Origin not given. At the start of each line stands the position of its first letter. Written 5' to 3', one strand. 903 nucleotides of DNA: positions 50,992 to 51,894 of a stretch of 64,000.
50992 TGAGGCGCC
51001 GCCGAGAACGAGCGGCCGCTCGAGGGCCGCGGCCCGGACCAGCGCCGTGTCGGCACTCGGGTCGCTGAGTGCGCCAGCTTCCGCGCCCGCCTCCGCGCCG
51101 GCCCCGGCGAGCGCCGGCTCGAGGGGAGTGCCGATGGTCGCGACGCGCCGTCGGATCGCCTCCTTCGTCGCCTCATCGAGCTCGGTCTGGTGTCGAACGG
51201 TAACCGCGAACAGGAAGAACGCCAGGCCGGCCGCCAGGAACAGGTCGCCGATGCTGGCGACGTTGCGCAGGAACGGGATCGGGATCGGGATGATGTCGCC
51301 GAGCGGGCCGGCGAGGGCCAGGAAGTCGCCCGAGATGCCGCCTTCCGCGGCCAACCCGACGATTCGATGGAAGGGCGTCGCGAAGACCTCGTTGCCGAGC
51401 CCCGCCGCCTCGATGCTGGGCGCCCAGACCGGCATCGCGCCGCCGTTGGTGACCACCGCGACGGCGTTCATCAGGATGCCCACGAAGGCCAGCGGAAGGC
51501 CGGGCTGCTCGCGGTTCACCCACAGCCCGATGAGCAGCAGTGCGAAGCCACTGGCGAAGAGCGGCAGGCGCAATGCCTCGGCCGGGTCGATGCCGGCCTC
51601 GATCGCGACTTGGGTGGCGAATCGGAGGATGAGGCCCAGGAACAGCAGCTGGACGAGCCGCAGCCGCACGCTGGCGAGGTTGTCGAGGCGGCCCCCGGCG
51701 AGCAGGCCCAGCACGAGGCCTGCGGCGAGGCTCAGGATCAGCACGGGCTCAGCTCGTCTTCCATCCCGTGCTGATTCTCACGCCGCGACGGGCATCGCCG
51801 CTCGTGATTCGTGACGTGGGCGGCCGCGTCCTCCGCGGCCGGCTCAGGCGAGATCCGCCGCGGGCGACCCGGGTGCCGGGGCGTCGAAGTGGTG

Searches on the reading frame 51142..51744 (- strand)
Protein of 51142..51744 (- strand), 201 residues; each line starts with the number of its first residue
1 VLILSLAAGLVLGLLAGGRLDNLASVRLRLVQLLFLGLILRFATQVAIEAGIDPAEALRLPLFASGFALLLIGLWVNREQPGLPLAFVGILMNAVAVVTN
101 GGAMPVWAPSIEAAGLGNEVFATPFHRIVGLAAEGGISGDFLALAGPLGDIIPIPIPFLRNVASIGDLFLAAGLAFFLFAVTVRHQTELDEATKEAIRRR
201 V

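Call 77: search_solved_structures(query=window:51142-51744:-, max_evalue=10)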
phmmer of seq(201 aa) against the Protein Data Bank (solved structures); distinct sequences matched with E-value up to 10: 152 (the best 60 are shown).
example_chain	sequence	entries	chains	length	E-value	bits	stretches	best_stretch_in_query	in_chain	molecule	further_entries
21tv_A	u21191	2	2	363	0.0011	22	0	52-91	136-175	Ozoralizumab (OZR) | anti-TNF-alpha nanobodies, TNF30, derived from Ozoralizumab (OZR)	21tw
9bt5_C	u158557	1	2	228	0.017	18.2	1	52-91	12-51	Monoclonal antibody H7-235 heavy chain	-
8pwx_A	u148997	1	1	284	0.034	17.2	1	24-92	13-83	scFv fragment for antibody R5.008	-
8y0y_E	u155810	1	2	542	0.055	16.5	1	52-92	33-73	123-316 scDb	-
5j13_C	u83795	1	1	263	0.057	16.4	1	24-91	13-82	anti-TSLP Fab-fragment, heavy chain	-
7t76_H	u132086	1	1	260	0.099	15.6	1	27-91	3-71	PG9.iGL Fab Heavy Chain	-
8y4a_H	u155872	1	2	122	0.1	15.6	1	52-91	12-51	XG2v046 Heavy chain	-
5th9_H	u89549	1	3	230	0.12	15.4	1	52-98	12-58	GS-5745 Fab heavy chain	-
6nc2_H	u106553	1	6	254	0.15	15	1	33-91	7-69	Monoclonal antibody ACS202 fragment antigen binding heavy chain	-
9b74_H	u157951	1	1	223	0.18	14.8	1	52-104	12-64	h44H10-V14 Antibody, heavy chain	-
7quh_H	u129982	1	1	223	0.18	14.8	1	52-96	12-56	Sialic acid-binding immunoglobulin-type lectin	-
9z3j_H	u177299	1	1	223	0.25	14.4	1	52-96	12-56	H1H7 heavy chain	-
5n2k_B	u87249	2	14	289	0.25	14.3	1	28-90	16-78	Briakinumab FAb heavy chain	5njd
9b7b_C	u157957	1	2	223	0.25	14.3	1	52-102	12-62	h44H10-V22 Antibody, heavy chain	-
9opr_H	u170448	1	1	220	0.27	14.2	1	52-96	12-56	H1H7 antibody heavy chain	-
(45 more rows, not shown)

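Call 78: find_homologous_proteins(query=window:51187-51744:-, max_evalue=0.00001)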
Query seq(186 aa) (186 aa): 111 proteins with E <= 0.00001 among 8000 candidates.
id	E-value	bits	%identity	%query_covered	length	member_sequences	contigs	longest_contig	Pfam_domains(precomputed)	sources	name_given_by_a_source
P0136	3.9e-79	283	78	99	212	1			PF17248.8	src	-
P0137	4.3e-75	270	73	91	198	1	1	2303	PF17248.8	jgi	jgi:hypothetical protein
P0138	1.8e-74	268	74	99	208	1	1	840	PF17248.8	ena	-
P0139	8.6e-74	265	72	89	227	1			PF17248.8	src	-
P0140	2.7e-73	264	73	89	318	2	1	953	PF17248.8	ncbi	ncbi:MAG: DUF5317 family protein, partial [Chloroflexota bacterium]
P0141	4.1e-73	263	74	87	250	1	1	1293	PF17248.8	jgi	-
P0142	3.8e-72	260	72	98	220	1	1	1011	PF17248.8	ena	-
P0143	6.0e-72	259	74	99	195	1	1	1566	PF17248.8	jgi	jgi:hypothetical protein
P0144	1.0e-71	258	73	99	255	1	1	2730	PF17248.8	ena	-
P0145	2.0e-71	258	71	89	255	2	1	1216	PF17248.8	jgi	-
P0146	2.0e-71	258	72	89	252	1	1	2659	PF17248.8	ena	-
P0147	2.1e-71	258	71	99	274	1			PF17248.8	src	-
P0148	4.4e-69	250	68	99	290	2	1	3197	PF17248.8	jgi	jgi:hypothetical protein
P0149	8.6e-69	249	71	88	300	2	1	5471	PF17248.8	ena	-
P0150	1.9e-68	248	72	93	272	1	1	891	PF17248.8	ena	-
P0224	2.3e-27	114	45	95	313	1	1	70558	PF17248.8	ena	-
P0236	5.7e-11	61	28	86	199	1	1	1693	PF17248.8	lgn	-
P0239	8.6e-10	57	39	85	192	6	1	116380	PF17248.8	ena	-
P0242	2.1e-9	55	33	99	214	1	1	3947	PF17248.8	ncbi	-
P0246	3.7e-6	45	32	96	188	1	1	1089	PF17248.8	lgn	-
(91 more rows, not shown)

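Call 79: find_encoding_contigs(protein=P0239, flank=5000, max_places=3)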
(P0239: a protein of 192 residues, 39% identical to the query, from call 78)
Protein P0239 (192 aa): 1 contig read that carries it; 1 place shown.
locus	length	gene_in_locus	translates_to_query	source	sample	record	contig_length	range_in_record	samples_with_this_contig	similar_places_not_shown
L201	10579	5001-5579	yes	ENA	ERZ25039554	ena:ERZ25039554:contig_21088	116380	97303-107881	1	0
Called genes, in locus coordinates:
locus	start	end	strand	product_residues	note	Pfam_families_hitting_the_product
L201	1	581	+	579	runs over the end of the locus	PF00664:ABC_membrane, PF00005:ABC_tran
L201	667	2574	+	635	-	PF00664:ABC_membrane, PF00005:ABC_tran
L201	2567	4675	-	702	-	PF00990:GGDEF, PF00563:EAL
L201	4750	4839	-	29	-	-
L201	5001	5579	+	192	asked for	PF17248:DUF5317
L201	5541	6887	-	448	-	PF00916:Sulfate_transp, PF16983:MFS_MOT1 (weak), PF01740:STAS (weak)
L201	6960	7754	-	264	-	-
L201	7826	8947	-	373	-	PF00296:Bac_luciferase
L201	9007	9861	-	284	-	PF00106:adh_short, PF08659:KR, PF13561:adh_short_C2, PF23441:SDR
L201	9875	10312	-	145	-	-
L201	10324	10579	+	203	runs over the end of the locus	-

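Call 80: find_encoding_contigs(protein=P0242, flank=5000, max_places=3)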
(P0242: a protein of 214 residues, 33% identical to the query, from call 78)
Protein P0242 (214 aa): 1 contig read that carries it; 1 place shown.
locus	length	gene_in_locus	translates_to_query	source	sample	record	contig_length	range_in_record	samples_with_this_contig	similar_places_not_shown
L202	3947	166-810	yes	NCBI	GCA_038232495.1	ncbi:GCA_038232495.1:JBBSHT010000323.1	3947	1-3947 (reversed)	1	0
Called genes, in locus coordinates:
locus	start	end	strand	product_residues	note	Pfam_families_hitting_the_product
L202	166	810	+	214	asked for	PF17248:DUF5317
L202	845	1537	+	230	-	PF00149:Metallophos, PF12850:Metallophos_2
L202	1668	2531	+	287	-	PF02811:PHP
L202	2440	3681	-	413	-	PF03786:UxuA, PF01261:AP_endonuc_2 (faint)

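Call 83: search_protein_families(library=pfam, proteins=[L201:2567-4675:-, L201:5001-5579:+, L201:6960-7754:-], max_evalue=0.01)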
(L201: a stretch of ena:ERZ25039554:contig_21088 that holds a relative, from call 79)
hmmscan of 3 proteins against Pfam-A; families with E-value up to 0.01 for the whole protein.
L201:2567-4675:- (702 aa): 2 families
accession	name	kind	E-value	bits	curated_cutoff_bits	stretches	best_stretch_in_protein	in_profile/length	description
PF00563.25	EAL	-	5.1e-77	258.9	31.3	1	417-650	3-236/236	EAL domain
PF00990.26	GGDEF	-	1.8e-41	142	23.8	1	237-394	1-158/161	Diguanylate cyclase, GGDEF domain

L201:5001-5579:+ (192 aa): 1 family
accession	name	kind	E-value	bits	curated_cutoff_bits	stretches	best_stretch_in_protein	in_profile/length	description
PF17248.7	DUF5317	-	3.3e-32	112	25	1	27-166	2-150/151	Family of unknown function (DUF5317)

L201:6960-7754:- (264 aa): 3 families
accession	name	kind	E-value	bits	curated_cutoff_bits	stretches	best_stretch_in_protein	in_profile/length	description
PF00916.26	Sulfate_transp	-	3e-05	23.4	23.2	1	209-247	27-65/380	Sulfate permease family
PF01022.26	HTH_5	-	0.00076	19.7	22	0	37-56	2-21/47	Bacterial regulatory protein, arsR family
PF12840.13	HTH_20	-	0.0027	18.1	27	1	34-83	1-50/51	Helix-turn-helix domain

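Call 86: find_encoding_contigs(protein=P0236, flank=4000, max_places=3)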
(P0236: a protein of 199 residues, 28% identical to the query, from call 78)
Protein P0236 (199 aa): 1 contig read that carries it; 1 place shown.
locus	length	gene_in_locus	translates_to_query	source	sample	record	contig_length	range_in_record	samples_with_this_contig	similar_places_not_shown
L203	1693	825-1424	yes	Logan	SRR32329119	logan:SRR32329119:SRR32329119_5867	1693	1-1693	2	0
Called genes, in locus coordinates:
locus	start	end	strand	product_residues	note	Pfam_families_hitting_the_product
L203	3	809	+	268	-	?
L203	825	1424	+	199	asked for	PF17248:DUF5317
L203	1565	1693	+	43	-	?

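Call 87: find_encoding_contigs(protein=P0224, flank=4000, max_places=3)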
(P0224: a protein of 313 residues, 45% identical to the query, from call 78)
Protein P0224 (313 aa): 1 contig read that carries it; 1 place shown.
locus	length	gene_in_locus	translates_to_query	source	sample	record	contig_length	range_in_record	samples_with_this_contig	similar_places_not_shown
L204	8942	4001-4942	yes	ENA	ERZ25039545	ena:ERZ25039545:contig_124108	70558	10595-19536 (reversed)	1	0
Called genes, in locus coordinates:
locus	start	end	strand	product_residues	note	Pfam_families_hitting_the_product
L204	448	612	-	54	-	-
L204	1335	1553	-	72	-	-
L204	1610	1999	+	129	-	PF03704:BTAD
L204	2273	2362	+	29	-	-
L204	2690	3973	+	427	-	PF01966:HD, PF13487:HD_5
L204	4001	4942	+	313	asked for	PF17248:DUF5317 (faint)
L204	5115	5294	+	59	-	-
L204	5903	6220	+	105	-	-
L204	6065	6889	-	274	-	-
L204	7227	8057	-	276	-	-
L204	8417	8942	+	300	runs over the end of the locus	-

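Call 88: search_protein_families(library=pfam, proteins=[L203:3-809:+, L204:2690-3973:+, L204:1610-1999:+], max_evalue=0.01)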
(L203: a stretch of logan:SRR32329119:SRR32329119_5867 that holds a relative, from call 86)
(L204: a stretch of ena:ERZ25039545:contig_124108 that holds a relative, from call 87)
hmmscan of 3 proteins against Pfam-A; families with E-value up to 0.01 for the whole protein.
L203:3-809:+ (268 aa): 3 families
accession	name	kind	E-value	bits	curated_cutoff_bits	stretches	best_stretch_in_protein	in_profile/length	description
PF13487.12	HD_5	-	2.3e-41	141.8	27.2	1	71-233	5-170/170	HD domain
PF01966.28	HD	-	1.8e-25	89.9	22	1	81-202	2-116/116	HD domain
PF08668.18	HDOD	-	2.4e-07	30.9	22.9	1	80-133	95-146/196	HDOD domain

L204:2690-3973:+ (427 aa): 2 families
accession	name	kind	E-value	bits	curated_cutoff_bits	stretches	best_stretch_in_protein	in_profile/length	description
PF13487.12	HD_5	-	1.7e-33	116.2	27.2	1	187-316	15-147/170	HD domain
PF01966.28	HD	-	4.8e-20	72.4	22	1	188-308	3-116/116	HD domain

L204:1610-1999:+ (129 aa): 2 families
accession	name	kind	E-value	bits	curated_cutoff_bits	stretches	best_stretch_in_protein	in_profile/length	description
PF03704.23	BTAD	-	2.3e-14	54.4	22.1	1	14-125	25-136/146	Bacterial transcriptional activator domain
PF13432.12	TPR_16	-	0.0079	17.1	32.7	0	60-109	6-54/65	Tetratricopeptide repeat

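Call 89: find_encoding_contigs(protein=P0246, flank=4000, max_places=3)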
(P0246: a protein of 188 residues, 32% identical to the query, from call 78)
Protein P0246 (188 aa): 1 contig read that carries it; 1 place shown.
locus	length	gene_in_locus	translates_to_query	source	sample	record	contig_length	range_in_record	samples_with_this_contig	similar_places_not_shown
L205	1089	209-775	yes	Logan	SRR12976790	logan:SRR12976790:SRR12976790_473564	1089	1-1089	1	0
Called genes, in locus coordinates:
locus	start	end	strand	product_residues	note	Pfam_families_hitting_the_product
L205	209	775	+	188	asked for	PF17248:DUF5317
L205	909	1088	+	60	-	?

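Call 90: find_homologous_proteins(query=P0239, max_evalue=0.00001)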
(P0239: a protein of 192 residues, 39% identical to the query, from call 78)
Query P0239 (192 aa): 1963 proteins with E <= 0.00001 among 7566 candidates; the best 120 are listed.
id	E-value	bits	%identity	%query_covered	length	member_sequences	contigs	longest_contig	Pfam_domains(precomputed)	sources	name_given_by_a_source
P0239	2.9e-117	408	100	100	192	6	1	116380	PF17248.8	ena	-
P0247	2.6e-111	388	94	100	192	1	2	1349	PF17248.8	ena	-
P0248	5.3e-111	387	94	100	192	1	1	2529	PF17248.8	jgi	jgi:Family of unknown function (DUF5317)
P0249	1.2e-89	317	82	92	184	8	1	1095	PF17248.8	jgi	jgi:hypothetical protein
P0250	1.7e-88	314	82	94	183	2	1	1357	PF17248.8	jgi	jgi:hypothetical protein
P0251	1.5e-87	311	80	94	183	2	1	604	PF17248.8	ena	-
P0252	5.1e-87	309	79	88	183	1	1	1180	PF17248.8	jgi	jgi:Family of unknown function (DUF5317)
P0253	1.5e-86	307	83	90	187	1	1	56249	PF17248.8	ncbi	-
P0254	2.0e-84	300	78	94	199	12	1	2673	PF17248.8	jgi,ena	-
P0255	2.4e-84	300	78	91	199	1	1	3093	PF17248.8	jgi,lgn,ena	-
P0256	1.8e-83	297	80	89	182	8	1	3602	PF17248.8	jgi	jgi:hypothetical protein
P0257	3.6e-81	290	80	89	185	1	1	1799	PF17248.8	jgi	jgi:uncharacterized protein DUF5317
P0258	7.6e-74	266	95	68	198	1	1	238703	PF17248.8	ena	-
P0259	9.9e-66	239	63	93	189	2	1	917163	PF17248.8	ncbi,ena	-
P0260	2.5e-57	212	63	92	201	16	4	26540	PF17248.8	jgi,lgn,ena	-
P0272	3.7e-53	198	56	88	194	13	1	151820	PF17248.8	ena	-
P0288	5.0e-52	195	57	94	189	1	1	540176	PF17248.8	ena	-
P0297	1.9e-51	193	59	92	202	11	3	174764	PF17248.8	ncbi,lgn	ncbi:MAG TPA: DUF5317 domain-containing protein [Acidimicrobiia bacterium]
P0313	1.7e-50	190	52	91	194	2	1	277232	PF17248.8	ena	-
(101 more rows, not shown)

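Call 91: find_encoding_contigs(protein=P0297, flank=4000, max_places=3)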
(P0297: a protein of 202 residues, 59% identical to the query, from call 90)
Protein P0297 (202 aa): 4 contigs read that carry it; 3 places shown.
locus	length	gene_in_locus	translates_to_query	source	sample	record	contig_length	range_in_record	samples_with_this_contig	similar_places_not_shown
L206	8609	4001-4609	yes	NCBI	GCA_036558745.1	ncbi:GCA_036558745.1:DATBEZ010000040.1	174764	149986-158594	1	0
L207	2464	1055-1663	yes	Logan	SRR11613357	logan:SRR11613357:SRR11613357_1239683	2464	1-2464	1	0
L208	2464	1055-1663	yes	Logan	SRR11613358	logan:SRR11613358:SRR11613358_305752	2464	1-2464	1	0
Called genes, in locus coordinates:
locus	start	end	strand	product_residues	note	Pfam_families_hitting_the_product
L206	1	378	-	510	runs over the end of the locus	PF05227:CHASE3, PF00672:HAMP, PF07228:SpoIIE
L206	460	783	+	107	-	PF01740:STAS, PF13466:STAS_2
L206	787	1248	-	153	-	-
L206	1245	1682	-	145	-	PF13581:HATPase_c_2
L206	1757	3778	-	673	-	PF00990:GGDEF, PF00563:EAL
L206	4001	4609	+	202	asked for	PF17248:DUF5317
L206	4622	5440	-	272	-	PF00106:adh_short, PF08659:KR, PF13561:adh_short_C2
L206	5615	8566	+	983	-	PF12704:MacB_PCD, PF02687:FtsX, PF12704:MacB_PCD, PF02687:FtsX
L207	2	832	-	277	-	?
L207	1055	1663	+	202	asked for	PF17248:DUF5317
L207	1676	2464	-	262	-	?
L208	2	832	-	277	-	?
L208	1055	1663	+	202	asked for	PF17248:DUF5317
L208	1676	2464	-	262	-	?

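Call 92: find_encoding_contigs(protein=P0259, flank=4000, max_places=2)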
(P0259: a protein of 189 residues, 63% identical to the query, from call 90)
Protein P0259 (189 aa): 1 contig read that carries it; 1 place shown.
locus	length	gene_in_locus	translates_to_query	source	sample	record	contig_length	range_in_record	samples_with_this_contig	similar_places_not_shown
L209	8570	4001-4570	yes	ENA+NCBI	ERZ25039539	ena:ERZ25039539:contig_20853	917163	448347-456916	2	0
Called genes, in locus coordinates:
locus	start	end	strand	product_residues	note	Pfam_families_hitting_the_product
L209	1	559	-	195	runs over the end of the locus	-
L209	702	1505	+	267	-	PF00106:adh_short, PF08659:KR, PF13561:adh_short_C2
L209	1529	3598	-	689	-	PF00990:GGDEF, PF00563:EAL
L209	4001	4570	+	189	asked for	PF17248:DUF5317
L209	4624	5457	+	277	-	PF00378:ECH_1, PF16113:ECH_2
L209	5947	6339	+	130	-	PF00106:adh_short, PF13561:adh_short_C2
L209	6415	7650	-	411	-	PF00070:Pyr_redox (weak), PF01266:DAO (weak), PF03486:HI0933_like (faint), PF07992:Pyr_redox_2, PF12831:FAD_oxidored, PF13450:NAD_binding_8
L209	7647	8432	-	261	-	-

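Call 93: find_encoding_contigs(protein=P0288, flank=4000, max_places=2)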
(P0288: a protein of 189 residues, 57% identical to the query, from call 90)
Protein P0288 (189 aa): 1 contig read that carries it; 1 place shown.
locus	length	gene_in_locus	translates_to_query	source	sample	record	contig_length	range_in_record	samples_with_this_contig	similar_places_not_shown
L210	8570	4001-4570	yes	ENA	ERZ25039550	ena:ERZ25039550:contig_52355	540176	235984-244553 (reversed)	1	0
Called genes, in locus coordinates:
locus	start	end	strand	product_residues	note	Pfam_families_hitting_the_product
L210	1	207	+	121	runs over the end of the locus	-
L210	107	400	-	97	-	-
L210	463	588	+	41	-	-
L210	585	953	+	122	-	PF27431:UvrB_3rd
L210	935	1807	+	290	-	PF00271:Helicase_C, PF12344:UvrB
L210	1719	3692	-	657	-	PF01590:GAF, PF13185:GAF_2, PF13492:GAF_3 (weak), PF00512:HisKA, PF02518:HATPase_c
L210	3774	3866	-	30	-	-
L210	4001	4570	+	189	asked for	PF17248:DUF5317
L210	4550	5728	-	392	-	PF00266:Aminotran_5, PF22580:KYNU_C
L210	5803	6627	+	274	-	PF23473:LysM3_LYK4_5 (faint), PF01476:LysM, PF01464:SLT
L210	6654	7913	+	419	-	PF17760:UvrA_inter, PF17755:UvrA_DNA-bind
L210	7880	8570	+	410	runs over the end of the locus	PF00005:ABC_tran (faint)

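Call 105: predict_structure(alignment_id=A5)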
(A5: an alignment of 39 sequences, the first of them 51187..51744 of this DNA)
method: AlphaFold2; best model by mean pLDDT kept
length: 186 residues; sequences in the alignment: 39
mean_pLDDT: 92.9   pTM: 0.86
mean pLDDT of the five models: 92.9, 90.3, 89.8, 87.5, 87.3
residues with pLDDT >= 90: 147; 70-90: 37; 50-70: 2; < 50: 0
segments of 3 or more residues with pLDDT < 50: none
pLDDT, mean of each block of 10 residues (from residue 1): 95 97 95 98 95 96 98 98 98 96 93 87 85 79 88 90 95 98 81
secondary structure, 60 per line:
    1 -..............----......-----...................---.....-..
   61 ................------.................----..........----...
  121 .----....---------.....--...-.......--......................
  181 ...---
elements in order: H2-15 H20-25 H31-49 H53-57 H59-76 H83-99 E104-107 H108-113 H118-121 E126-129 H139-143 E150-156 E159-164 H165-183

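Call 107: fold_search(model_id=the predicted structure, library=pdb)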
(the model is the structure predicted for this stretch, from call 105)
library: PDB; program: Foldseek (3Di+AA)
matches with E <= 10: 29; with E <= 0.001: 0
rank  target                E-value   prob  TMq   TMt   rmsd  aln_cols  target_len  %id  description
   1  7d17                  1.7e+00  0.02  0.11  0.07  16.6       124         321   15  Crystal structure of Macrostomum lignano glutaminyl cyclase (released 2021-04-14)
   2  8iwn_A                2.3e+00  0.03  0.21  0.10  18.3       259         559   14  ABCG25 EQ mutant in ATP-bound state (released 2024-04-10)
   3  7oyd_L                3.8e+00  0.05  0.13  0.12   9.1        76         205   16  Cryo-EM structure of a rabbit 80S ribosome with zebrafish Dap1b (released 2022-07-20)
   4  5d92_C                3.8e+00  0.05  0.21  0.13  14.6       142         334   17  Structure of a phosphatidylinositolphosphate (PIP) synthase from Renibacterium Salmoninarum (released 2015-11-04)
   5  1y5l_C                4.4e+00  0.09  0.31  0.28   9.3       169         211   16  The crystal structure of the NarGHI mutant NarI-H66Y (released 2005-03-08)
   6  1siw_C                4.7e+00  0.08  0.30  0.27   8.0       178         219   13  Crystal structure of the apomolybdo-NarGHI (released 2004-06-08)
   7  8a3w_I                5.2e+00  0.04  0.14  0.15  16.7        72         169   17  CRYO-EM STRUCTURE OF LEISHMANIA MAJOR 80S RIBOSOME : WILD TYPE (released 2023-12-20)
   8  8fkz_L6               5.9e+00  0.04  0.13  0.13   9.1        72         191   14  Human nucleolar pre-60S ribosomal subunit (State G) (released 2023-07-12)
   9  6vxf_A                6.2e+00  0.03  0.19  0.09  11.3       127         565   15  Structure of apo-closed ABCG2 (released 2020-05-13)
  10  4jq6_B                6.6e+00  0.05  0.21  0.20  11.1       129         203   16  Crystal structure of blue light-absorbing proteorhodopsin from Med12 at 2.3 Angstrom (released 2013-05-08)
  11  8yoo_LL               6.9e+00  0.07  0.14  0.13   5.9        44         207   14  Cryo-EM structure of the human 80S ribosome with 100 um Tigecycline (released 2024-07-10)
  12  6hbu_A                7.3e+00  0.02  0.18  0.09  11.2       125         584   14  Cryo-EM structure of the ABCG2 E211Q mutant bound to ATP and Magnesium (released 2018-11-07)
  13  7oi6_1                7.7e+00  0.01  0.11  0.08  13.2        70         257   20  Cryo-EM structure of late human 39S mitoribosome assembly intermediates, state 1 (released 2021-10-13)
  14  3wrw_A                7.7e+00  0.01  0.13  0.07  14.8       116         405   13  Crystal structure of the N-terminal domain of resistance protein (released 2014-08-13)
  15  4l8t                  8.2e+00  0.02  0.16  0.10   8.7        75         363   13  Structure of the Cargo Binding Domain from Human Myosin Vc (released 2013-10-09)
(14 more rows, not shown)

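Call 108: find_encoding_contigs(protein=P0313, flank=3500, max_places=2)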
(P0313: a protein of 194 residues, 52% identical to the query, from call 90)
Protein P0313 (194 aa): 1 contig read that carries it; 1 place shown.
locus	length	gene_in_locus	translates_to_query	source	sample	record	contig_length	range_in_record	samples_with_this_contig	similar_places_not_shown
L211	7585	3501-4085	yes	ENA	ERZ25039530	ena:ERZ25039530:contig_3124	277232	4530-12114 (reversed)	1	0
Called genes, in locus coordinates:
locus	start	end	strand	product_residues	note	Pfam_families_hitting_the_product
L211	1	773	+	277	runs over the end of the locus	PF01135:PCMT, PF01209:Ubie_methyltran, PF13847:Methyltransf_31, PF08241:Methyltransf_11, PF08242:Methyltransf_12, PF13649:Methyltransf_25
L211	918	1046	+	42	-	-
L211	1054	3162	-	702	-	PF00990:GGDEF, PF00563:EAL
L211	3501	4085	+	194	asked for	PF17248:DUF5317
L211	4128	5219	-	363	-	PF01008:IF-2B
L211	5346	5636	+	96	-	PF00563:EAL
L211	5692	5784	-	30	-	-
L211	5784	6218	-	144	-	PF00563:EAL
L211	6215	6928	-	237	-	PF00990:GGDEF (weak)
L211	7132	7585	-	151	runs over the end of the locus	-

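Call 109: find_encoding_contigs(protein=P0272, flank=3500, max_places=2)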
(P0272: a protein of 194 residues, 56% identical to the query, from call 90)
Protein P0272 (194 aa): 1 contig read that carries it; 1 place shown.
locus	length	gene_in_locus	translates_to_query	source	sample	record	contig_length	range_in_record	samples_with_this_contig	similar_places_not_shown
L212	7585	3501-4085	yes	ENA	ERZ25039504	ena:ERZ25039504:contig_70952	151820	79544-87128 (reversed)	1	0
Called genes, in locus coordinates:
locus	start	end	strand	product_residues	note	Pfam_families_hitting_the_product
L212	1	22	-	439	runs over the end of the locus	PF13487:HD_5, PF01966:HD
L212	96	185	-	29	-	-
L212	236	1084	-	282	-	-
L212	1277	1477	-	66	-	-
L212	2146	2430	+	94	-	-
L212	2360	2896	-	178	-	-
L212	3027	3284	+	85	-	PF00196:GerE, PF08281:Sigma70_r4_2 (faint)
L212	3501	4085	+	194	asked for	PF17248:DUF5317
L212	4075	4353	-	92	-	PF04203:Sortase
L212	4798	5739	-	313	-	PF04389:Peptidase_M28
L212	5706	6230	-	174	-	PF04389:Peptidase_M28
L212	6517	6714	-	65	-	PF02518:HATPase_c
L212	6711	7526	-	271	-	PF00672:HAMP, PF00512:HisKA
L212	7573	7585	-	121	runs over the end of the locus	-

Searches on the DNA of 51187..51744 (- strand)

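Call 82: search_rna_families(sources=[L201, L202], threshold=gathering)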
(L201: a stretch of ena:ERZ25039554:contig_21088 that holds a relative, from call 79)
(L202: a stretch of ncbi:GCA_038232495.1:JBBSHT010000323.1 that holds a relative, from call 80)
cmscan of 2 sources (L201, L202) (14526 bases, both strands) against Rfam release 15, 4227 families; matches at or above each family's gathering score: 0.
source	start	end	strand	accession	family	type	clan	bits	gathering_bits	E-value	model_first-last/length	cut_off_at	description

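Call 112: search_rna_families(sources=[L204, L206, L209, L210, L211, L212], threshold=gathering)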
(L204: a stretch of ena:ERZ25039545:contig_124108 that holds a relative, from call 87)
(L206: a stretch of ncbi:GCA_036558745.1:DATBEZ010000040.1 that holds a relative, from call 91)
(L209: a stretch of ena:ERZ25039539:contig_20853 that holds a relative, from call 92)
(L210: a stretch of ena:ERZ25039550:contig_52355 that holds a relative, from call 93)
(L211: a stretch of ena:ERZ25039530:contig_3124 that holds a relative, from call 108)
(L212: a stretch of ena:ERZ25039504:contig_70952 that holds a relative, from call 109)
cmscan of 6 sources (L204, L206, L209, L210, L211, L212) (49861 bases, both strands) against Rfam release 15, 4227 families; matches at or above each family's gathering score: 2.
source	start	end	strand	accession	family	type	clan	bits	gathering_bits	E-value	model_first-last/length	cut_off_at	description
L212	4932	5004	-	RF00005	tRNA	Gene; tRNA;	CL00001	70.9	29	1.4e-13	1-71/71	no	tRNA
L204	2091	2175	+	RF01786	c-di-GMP-II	Cis-reg; riboswitch;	CL00127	60.8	53.5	3.7e-11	1-84/84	no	Cyclic di-GMP-II riboswitch aptamer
